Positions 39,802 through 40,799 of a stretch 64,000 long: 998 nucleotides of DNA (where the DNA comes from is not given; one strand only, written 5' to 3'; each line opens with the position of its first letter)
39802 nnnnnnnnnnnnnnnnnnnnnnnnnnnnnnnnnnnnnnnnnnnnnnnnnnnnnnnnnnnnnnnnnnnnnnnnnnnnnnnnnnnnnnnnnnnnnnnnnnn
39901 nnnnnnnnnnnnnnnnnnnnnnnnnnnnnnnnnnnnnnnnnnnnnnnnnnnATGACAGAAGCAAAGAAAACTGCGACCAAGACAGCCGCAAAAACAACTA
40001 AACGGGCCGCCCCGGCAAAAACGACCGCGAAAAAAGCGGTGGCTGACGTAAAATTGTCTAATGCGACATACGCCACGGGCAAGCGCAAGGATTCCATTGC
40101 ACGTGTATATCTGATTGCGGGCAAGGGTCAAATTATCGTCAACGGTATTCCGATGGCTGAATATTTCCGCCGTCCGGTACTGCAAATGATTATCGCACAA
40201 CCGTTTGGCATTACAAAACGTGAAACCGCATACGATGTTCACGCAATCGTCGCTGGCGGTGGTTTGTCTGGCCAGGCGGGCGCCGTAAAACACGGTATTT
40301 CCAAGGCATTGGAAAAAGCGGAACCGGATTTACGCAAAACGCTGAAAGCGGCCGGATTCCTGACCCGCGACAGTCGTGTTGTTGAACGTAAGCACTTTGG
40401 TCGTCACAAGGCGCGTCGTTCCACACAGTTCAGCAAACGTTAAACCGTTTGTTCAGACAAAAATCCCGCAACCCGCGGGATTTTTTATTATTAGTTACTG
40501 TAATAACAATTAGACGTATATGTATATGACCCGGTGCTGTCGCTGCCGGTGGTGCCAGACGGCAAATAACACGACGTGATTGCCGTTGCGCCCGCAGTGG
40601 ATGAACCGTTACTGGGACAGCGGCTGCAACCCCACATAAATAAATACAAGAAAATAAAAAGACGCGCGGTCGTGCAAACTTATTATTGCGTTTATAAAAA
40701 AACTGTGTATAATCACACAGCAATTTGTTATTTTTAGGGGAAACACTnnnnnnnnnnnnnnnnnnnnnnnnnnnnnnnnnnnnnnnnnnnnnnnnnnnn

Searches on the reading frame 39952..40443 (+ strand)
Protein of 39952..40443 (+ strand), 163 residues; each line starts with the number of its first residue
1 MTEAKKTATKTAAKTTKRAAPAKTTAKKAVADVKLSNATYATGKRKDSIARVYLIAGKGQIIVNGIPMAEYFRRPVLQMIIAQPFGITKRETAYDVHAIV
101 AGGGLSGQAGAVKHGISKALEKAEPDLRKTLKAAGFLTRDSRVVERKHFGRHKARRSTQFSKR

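Call 36: find_encoding_contigs(protein=window:39952-40443:+, flank=2500, max_places=10)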
Protein window:39952-40443:+ (163 aa): 24 contigs read that carry it; 10 places shown.
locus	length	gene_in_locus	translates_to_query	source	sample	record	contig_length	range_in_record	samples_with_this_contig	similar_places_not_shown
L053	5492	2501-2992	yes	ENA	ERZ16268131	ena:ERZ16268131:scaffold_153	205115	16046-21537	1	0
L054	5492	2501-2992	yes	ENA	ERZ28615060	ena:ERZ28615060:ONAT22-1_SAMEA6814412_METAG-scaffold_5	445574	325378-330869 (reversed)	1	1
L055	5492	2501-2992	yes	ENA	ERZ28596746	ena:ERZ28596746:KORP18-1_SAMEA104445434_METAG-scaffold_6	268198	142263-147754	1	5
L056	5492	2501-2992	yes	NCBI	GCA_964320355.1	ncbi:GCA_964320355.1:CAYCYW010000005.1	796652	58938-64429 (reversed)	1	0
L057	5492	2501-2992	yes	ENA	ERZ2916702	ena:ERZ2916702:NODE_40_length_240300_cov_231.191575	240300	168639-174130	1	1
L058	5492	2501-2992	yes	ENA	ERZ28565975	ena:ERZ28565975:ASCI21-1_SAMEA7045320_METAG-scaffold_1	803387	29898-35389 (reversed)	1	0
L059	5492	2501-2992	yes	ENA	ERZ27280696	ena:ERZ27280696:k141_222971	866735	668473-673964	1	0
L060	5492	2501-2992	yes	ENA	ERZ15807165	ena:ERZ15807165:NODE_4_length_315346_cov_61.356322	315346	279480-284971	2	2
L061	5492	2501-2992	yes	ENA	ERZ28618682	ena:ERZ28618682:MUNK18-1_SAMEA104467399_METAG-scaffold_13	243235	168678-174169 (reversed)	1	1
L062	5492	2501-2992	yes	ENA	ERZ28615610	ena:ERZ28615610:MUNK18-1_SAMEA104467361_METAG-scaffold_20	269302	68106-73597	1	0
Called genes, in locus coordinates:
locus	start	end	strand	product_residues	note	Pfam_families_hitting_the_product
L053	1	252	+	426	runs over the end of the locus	PF13589:HATPase_c_3 (faint), PF00512:HisKA, PF13581:HATPase_c_2 (weak), PF02518:HATPase_c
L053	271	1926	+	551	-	PF03485:Arg_tRNA_synt_N, PF00750:tRNA-synt_1d, PF05746:DALR_1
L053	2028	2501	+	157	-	PF00572:Ribosomal_L13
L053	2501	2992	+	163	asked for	PF00380:Ribosomal_S9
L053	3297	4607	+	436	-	PF05697:Trigger_N, PF00254:FKBP_C, PF05698:Trigger_C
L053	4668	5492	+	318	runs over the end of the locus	PF00303:Thymidylat_synt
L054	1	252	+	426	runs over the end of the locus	PF13589:HATPase_c_3 (faint), PF00512:HisKA, PF13581:HATPase_c_2 (weak), PF02518:HATPase_c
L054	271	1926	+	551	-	PF03485:Arg_tRNA_synt_N, PF00750:tRNA-synt_1d, PF05746:DALR_1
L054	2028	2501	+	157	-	PF00572:Ribosomal_L13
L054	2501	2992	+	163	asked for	PF00380:Ribosomal_S9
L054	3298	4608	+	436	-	PF05697:Trigger_N, PF00254:FKBP_C, PF05698:Trigger_C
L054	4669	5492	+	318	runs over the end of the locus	PF00303:Thymidylat_synt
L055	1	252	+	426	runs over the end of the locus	PF13589:HATPase_c_3 (faint), PF00512:HisKA, PF13581:HATPase_c_2 (weak), PF02518:HATPase_c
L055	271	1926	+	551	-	PF03485:Arg_tRNA_synt_N, PF00750:tRNA-synt_1d, PF05746:DALR_1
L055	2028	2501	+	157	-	PF00572:Ribosomal_L13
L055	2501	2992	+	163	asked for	PF00380:Ribosomal_S9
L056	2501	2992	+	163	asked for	PF00380:Ribosomal_S9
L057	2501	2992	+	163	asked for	PF00380:Ribosomal_S9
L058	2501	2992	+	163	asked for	PF00380:Ribosomal_S9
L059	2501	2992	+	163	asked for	PF00380:Ribosomal_S9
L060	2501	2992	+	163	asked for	PF00380:Ribosomal_S9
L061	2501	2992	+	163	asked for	PF00380:Ribosomal_S9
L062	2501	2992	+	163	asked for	PF00380:Ribosomal_S9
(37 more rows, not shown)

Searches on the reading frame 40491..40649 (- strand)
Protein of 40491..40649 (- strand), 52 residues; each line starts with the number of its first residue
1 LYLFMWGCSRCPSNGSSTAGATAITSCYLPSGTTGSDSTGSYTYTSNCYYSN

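Call 7: search_protein_families(library=pfam, proteins=[window:40491-40649:-], max_evalue=1)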
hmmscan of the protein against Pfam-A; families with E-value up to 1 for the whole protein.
window:40491-40649:- (52 aa): 0 families

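Call 31: find_encoding_contigs(protein=window:40494-40637:-, flank=3000, max_places=10)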
Protein window:40494-40637:- (48 aa): no gene with exactly this product is on record in the collection.
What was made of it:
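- Tried and rejected: An exact look-up of the 48-aa product in the gene-position index found nothing on record (call 31).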
